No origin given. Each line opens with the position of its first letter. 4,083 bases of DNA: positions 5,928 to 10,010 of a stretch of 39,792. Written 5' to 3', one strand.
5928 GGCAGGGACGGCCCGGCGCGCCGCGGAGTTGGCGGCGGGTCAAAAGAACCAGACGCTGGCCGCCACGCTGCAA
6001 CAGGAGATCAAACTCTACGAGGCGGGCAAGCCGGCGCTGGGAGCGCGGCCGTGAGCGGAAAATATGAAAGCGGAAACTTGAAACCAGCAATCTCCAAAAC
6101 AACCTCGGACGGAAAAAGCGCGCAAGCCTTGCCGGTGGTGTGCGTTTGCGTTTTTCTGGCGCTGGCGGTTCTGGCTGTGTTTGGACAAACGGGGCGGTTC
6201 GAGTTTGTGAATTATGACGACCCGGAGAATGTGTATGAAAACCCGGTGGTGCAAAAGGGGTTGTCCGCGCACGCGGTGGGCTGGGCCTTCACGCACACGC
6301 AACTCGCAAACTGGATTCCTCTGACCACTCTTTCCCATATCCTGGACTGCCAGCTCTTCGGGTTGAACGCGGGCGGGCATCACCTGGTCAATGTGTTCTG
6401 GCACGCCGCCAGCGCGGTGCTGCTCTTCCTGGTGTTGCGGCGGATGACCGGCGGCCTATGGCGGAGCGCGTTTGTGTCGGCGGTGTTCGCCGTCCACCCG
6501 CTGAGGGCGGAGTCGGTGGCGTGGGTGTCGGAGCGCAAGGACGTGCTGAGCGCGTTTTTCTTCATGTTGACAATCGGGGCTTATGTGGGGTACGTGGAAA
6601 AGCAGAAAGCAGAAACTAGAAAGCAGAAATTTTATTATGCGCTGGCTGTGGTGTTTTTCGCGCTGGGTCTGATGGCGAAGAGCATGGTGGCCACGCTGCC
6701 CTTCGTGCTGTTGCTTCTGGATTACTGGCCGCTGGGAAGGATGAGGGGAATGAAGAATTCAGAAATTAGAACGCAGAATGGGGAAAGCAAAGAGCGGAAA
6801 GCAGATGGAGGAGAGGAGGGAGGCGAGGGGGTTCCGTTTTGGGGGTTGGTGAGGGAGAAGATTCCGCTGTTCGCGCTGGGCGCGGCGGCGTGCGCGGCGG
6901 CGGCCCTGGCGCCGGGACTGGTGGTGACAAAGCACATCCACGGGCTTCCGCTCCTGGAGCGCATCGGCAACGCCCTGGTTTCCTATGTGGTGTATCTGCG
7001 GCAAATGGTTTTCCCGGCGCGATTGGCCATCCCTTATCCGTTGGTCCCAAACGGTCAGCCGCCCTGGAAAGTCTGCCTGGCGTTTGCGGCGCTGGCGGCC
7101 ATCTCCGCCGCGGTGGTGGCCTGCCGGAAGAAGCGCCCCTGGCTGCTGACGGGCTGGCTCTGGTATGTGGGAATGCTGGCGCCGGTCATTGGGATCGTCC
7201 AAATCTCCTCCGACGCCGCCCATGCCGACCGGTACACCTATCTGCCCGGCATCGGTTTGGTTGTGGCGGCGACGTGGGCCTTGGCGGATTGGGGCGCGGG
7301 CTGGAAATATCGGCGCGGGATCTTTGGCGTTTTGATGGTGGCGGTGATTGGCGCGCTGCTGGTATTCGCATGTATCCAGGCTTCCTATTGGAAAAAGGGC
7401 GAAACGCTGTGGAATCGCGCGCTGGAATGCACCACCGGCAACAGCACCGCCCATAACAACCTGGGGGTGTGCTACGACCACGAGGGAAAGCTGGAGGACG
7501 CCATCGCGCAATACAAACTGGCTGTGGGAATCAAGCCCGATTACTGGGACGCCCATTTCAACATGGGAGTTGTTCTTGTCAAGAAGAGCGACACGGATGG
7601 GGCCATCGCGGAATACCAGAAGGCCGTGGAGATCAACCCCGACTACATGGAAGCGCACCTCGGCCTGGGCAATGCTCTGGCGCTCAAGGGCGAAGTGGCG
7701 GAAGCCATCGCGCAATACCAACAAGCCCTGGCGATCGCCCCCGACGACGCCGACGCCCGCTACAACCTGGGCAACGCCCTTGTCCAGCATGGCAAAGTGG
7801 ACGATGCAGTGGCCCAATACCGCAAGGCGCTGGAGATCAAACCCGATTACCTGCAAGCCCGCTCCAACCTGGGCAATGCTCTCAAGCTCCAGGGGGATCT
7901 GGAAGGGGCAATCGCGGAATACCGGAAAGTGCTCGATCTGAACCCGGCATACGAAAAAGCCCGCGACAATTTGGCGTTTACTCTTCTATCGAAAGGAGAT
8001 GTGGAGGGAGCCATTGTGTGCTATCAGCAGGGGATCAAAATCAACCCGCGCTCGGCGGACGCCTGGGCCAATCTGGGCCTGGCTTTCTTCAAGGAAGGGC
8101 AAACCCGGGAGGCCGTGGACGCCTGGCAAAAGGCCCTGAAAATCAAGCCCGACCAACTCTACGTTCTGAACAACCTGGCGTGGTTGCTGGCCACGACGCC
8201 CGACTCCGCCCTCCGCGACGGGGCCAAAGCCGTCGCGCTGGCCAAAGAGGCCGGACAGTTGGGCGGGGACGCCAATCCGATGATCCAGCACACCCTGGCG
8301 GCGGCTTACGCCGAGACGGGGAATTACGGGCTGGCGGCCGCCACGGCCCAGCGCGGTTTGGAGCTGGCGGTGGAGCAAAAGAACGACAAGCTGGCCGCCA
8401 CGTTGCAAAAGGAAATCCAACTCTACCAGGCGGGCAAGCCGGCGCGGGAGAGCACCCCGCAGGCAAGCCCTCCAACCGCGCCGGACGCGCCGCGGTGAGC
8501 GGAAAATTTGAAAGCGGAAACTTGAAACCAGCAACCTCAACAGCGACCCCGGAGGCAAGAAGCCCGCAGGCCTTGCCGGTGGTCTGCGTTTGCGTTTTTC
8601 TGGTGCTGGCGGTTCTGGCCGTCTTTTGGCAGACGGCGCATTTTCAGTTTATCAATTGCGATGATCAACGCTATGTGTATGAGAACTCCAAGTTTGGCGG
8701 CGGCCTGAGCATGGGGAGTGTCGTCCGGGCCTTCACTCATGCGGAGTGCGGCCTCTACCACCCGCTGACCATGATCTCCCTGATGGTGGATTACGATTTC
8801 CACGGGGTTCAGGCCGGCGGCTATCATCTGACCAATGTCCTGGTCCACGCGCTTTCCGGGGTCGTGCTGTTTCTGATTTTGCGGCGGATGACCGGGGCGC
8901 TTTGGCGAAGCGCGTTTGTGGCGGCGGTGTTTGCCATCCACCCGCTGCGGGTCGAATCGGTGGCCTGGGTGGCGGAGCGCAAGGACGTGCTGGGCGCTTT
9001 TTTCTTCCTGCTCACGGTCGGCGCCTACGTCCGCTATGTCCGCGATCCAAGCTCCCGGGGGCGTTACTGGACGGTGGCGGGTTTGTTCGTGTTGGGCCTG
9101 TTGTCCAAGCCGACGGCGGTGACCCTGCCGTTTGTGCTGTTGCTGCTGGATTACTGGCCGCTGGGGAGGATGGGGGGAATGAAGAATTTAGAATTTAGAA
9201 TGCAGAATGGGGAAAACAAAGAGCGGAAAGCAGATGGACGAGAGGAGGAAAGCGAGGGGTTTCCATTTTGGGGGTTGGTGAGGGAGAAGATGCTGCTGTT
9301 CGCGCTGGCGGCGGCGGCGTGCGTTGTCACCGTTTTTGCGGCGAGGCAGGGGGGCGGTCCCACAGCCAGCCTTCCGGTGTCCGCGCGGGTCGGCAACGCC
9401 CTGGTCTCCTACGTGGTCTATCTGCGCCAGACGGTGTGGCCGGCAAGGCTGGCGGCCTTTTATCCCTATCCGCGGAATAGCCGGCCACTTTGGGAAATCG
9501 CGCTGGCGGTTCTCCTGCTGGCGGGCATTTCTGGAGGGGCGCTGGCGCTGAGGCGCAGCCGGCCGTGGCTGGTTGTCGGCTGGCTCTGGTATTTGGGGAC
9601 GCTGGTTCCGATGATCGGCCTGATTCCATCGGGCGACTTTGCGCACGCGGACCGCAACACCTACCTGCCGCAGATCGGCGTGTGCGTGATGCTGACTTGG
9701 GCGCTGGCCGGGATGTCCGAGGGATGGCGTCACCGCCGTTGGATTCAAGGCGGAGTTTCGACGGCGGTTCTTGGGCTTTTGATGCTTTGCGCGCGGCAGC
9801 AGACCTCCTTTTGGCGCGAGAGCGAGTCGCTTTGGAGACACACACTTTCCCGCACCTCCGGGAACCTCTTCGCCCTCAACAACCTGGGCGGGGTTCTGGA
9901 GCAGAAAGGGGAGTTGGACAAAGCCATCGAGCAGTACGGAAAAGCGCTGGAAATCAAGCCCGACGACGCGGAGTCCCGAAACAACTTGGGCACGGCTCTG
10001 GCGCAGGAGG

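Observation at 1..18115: Eight-gene head-to-tail array of GT-C-like membrane domain / TPR fusion paralogues: a candidate diversified periplasmic protein-glycosylation battery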

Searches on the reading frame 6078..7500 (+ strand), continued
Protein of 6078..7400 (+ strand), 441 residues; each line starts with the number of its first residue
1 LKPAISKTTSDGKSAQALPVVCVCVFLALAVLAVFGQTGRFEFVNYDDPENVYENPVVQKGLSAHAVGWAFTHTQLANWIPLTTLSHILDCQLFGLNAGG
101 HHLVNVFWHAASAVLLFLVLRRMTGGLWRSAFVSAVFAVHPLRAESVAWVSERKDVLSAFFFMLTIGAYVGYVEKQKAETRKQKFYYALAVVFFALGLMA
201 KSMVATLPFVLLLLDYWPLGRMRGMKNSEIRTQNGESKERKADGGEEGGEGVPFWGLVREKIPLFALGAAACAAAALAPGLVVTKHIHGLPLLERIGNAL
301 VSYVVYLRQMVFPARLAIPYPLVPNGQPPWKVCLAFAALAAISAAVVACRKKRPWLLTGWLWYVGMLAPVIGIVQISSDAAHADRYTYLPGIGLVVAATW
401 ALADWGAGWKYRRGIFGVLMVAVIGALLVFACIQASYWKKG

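Call 61: find_encoding_contigs(protein=P0105, flank=10000, max_places=2)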
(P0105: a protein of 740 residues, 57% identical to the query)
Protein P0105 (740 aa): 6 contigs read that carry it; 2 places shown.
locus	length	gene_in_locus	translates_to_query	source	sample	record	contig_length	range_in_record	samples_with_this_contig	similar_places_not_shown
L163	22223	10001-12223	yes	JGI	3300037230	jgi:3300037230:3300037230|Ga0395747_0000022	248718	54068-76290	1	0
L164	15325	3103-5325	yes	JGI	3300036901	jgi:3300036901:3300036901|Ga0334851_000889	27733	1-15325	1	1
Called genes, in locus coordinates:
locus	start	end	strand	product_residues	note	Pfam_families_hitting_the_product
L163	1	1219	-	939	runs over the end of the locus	PF12833:HTH_18, PF00165:HTH_AraC (weak), PF08479:POTRA_2, PF03865:ShlB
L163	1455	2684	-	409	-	-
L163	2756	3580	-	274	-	-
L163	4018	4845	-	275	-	PF07589:PEP_exosort_dom (weak)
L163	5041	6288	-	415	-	-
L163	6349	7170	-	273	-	-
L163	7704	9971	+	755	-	PF13414:TPR_11, PF14559:TPR_19, PF00515:TPR_1, PF13181:TPR_8, PF14559:TPR_19, PF00515:TPR_1, PF13414:TPR_11, PF13424:TPR_12, +43 more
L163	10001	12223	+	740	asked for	PF13432:TPR_16, PF00515:TPR_1, PF13414:TPR_11, PF13432:TPR_16, PF13424:TPR_12, PF13414:TPR_11, PF13414:TPR_11, PF13432:TPR_16, +36 more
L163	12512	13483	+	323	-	-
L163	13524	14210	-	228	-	-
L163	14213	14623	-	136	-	PF02472:ExbD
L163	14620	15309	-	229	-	PF13103:TonB_2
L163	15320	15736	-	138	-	PF02472:ExbD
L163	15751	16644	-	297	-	PF01618:MotA_ExbB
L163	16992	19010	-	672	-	PF13231:PMT_2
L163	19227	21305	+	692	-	PF18998:Flg_new_2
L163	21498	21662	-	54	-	-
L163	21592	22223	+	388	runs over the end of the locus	PF00144:Beta-lactamase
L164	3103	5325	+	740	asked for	PF13432:TPR_16, PF00515:TPR_1, PF13414:TPR_11, PF13432:TPR_16, PF13424:TPR_12, PF13414:TPR_11, PF13414:TPR_11, PF13432:TPR_16, +36 more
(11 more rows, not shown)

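Call 71: search_solved_structures(query=A4, max_evalue=10, show_alignments=2)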
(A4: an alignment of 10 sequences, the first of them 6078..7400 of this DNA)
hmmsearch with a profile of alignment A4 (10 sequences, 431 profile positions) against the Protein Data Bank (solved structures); distinct sequences matched with E-value up to 10: 4.
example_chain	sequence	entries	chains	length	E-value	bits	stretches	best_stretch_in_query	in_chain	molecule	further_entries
9zcz_D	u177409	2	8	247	0.076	15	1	23-125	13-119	Aquaporin-1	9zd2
4csk_A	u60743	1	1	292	0.089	14.8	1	22-125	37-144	AQUAPORIN-1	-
1fqy_A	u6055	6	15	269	0.094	14.7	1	23-125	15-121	AQUAPORIN-1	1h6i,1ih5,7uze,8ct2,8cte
6poj_A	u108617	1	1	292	0.11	14.5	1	23-125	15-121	Aquaporin-1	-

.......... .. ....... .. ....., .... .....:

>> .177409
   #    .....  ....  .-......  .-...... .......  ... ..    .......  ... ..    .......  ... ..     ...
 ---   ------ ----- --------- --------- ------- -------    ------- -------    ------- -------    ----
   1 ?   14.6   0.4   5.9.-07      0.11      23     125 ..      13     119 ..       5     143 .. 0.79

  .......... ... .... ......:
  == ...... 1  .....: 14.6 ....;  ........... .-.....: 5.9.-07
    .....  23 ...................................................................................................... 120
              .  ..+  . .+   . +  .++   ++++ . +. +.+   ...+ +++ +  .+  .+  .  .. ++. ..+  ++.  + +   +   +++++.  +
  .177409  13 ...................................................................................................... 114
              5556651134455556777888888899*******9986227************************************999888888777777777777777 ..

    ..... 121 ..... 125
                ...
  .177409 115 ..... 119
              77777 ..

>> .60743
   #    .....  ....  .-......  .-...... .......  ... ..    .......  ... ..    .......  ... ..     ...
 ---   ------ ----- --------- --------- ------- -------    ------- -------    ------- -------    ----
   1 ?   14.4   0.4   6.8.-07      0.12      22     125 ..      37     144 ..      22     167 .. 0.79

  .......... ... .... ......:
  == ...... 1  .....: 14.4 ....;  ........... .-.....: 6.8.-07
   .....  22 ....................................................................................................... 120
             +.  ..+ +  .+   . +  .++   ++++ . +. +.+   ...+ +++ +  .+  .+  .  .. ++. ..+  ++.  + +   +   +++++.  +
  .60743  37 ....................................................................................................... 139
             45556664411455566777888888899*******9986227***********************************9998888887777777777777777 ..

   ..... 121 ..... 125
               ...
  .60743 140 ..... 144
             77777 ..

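Call 73: search_protein_families(library=pfam, proteins=[L048:2352-3575:+, L055:10001-11188:+, L075:10001-11377:+, L068:6422-7855:+, L032:10001-11227:+, L034:2894-4120:+, L059:10001-11158:+, L022:10001-11287:+, L037:10001-11185:+, L054:10001-11182:+], max_evalue=1)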
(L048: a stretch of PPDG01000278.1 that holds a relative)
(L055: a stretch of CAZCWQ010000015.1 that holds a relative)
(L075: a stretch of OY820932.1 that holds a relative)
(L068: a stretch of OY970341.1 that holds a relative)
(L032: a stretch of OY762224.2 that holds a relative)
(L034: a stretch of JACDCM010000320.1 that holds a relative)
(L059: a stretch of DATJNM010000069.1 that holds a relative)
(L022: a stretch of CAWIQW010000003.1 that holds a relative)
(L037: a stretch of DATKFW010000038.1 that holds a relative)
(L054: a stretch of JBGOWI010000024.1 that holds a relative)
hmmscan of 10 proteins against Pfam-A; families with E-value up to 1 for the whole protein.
L048:2352-3575:+ (408 aa): 0 families

L055:10001-11188:+ (396 aa): 1 family
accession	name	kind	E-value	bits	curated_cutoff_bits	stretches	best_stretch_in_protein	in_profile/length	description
PF14661.11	HAUS6_N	-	0.12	12.4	26.4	1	73-114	99-140/233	HAUS augmin-like complex subunit 6 N-terminus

L075:10001-11377:+ (459 aa): 2 families
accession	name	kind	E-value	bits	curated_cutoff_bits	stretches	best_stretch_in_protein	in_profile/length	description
PF13231.12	PMT_2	-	5.2e-08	33.7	26.1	1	89-208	11-127/160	Dolichyl-phosphate-mannose-protein mannosyltransferase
PF02366.24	PMT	-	8.7e-05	22.6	22.7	1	83-207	66-193/245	Dolichyl-phosphate-mannose-protein mannosyltransferase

L068:6422-7855:+ (478 aa): 0 families

L032:10001-11227:+ (409 aa): 0 families

L034:2894-4120:+ (409 aa): 0 families

L059:10001-11158:+ (386 aa): 0 families

L022:10001-11287:+ (429 aa): 1 family
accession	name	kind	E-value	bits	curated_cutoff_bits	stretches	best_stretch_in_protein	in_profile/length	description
PF23437.1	DUF7122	-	0.058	14.2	27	0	14-51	26-62/81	Family of unknown function (DUF7122)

L037:10001-11185:+ (395 aa): 0 families

L054:10001-11182:+ (394 aa): 2 families
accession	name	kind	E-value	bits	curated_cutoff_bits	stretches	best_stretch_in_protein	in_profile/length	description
PF13231.12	PMT_2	-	2.8e-07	31.3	26.1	1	70-185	15-127/160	Dolichyl-phosphate-mannose-protein mannosyltransferase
PF02366.24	PMT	-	0.0049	16.9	22.7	1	59-213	65-221/245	Dolichyl-phosphate-mannose-protein mannosyltransferase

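Call 80: search_protein_families(library=pfam, proteins=[L046:1318-3195:-], max_evalue=1)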
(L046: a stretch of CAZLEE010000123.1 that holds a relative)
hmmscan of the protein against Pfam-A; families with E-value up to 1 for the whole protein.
L046:1318-3195:- (626 aa): 0 families

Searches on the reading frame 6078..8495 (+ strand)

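Call 5: search_protein_families(library=pfam, proteins=[window:6078-8495:+], max_evalue=0.01)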
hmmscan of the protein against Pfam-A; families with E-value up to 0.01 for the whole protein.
window:6078-8495:+ (806 aa): 28 families (the best 25 are shown)
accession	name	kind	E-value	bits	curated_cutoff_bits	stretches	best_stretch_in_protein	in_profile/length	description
PF13414.12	TPR_11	-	1.3e-63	210.8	26.8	7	531-572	1-42/42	TPR repeat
PF00515.34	TPR_1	-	1.9e-56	186.1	27.8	7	660-692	1-33/34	Tetratricopeptide repeat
PF07719.23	TPR_2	-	4.4e-49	161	27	7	660-692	1-33/34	Tetratricopeptide repeat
PF13431.12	TPR_17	-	1.4e-42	140.8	24.4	5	547-578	2-33/34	Tetratricopeptide repeat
PF13181.12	TPR_8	-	4.6e-40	132.8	25.7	5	558-591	1-34/34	Tetratricopeptide repeat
PF13432.12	TPR_16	-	2.4e-36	124.2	32.7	4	496-558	3-65/65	Tetratricopeptide repeat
PF14559.12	TPR_19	-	6.8e-29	100.4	25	4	537-591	4-61/68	Tetratricopeptide repeat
PF13424.12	TPR_12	-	2.2e-26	92.3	30.1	2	525-588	4-75/77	Tetratricopeptide repeat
PF13428.12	TPR_14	-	9.6e-26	88.1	23.5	3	525-566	2-43/44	Tetratricopeptide repeat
PF24575.1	TPR_Slam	-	2.7e-19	70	35.2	2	535-571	58-94/104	Surface lipoprotein assembly modifier, N-terminal TPR repeats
PF13176.12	TPR_7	-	2.6e-18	64.9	27.9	1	526-560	1-35/36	Tetratricopeptide repeat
PF23914.1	TPR_CcmH_CycH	-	3.5e-16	59.9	42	2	549-651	41-146/158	Cytochrome c-type biogenesis protein H TPR domain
PF13174.12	TPR_6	-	1.3e-15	57.3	26.3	0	665-688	5-28/33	Tetratricopeptide repeat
PF13374.12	TPR_10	-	7.5e-15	54.8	27.5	1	558-587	2-31/42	Tetratricopeptide repeat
PF13371.12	TPR_9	-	3.1e-14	53.2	35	2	538-595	9-66/73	Tetratricopeptide repeat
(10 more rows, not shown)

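Call 6: search_protein_families(library=ncbifam, proteins=[window:6078-8495:+], max_evalue=0.01)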
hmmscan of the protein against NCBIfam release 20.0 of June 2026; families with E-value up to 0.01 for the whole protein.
window:6078-8495:+ (806 aa): 45 families (the best 25 are shown)
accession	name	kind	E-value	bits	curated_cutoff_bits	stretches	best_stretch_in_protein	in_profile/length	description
NF033762.1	social_mot_Tgl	equivalog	2.7e-44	151.4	225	3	558-704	31-180/252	social motility TPR repeat lipoprotein Tgl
NF040959.1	MamA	equivalog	7.6e-41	139.8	200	3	518-651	65-198/204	magnetosome protein MamA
TIGR02917.1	PEP_TPR_lipo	equivalog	1.7e-39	135.4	312.2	2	425-662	434-671/899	XrtA/PEP-CTERM system TPR-repeat protein PrsT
TIGR02521.1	type_IV_pilW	equivalog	1.4e-32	113.1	154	3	502-650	43-193/234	type IV pilus biogenesis/stability protein PilW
NF033758.1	gliding_GltE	equivalog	1.9e-29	102.9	225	4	547-662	75-190/411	adventurous gliding motility TPR repeat lipoprotein GltE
NF047507.1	TPR_BatC_Lepto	exception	1.8e-25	89.7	175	3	539-634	39-138/214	TPR repeat-containing protein BatC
NF002725.1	PRK02603.1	equivalog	6.1e-19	68.7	143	3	536-607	47-121/173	photosystem I assembly protein Ycf3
NF033920.0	C39_PA2778_fam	equivalog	1.4e-18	67.3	150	3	501-589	167-255/255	PA2778 family cysteine peptidase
TIGR02552.1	LcrH_SycD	equivalog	4.3e-18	65.3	104.8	3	520-590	48-118/136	SycD/LcrH family type III secretion system chaperone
NF008391.2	PRK11189.1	equivalog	8e-18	64.9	250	4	458-551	67-160/297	lipoprotein NlpI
NF047371.1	FlcA_CTERM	equivalog_domain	1.9e-15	56.4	300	2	538-621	453-536/646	periplasmic flagellar collar protein FlcA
NF008520.0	PRK11447.1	equivalog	1.9e-13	49.1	858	3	532-592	277-337/1157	cellulose synthase complex outer membrane protein BcsC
NF053607.1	CHU_0125_OmpA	equivalog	2.3e-13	49.5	620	2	537-621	32-116/639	CHU_0125 family OmpA-like outer membrane integrity protein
TIGR02795.1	tol_pal_ybgF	equivalog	3.2e-13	50.3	90.1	1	558-629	39-113/119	tol-pal system protein YbgF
NF008757.0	PRK11788.1-5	equivalog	6.9e-12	45.2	363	1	504-692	49-246/388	lipopolysaccharide assembly protein LapB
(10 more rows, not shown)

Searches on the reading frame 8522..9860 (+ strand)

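Call 7: search_protein_families(library=pfam, proteins=[window:8522-9860:+], max_evalue=1)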
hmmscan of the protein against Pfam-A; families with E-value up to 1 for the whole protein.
window:8522-9860:+ (446 aa): 2 families
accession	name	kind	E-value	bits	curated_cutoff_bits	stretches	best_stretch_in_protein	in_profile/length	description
PF13084.11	DUF3943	-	0.068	13.5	27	1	103-137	10-44/108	Domain of unknown function (DUF3943)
PF18800.6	Atthog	-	0.24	11.8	29.8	1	256-305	81-129/141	Attenuator of Hedgehog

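Call 8: search_protein_families(library=ncbifam, proteins=[window:8522-9860:+], max_evalue=1)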
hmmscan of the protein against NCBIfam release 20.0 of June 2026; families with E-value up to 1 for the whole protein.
window:8522-9860:+ (446 aa): 0 families
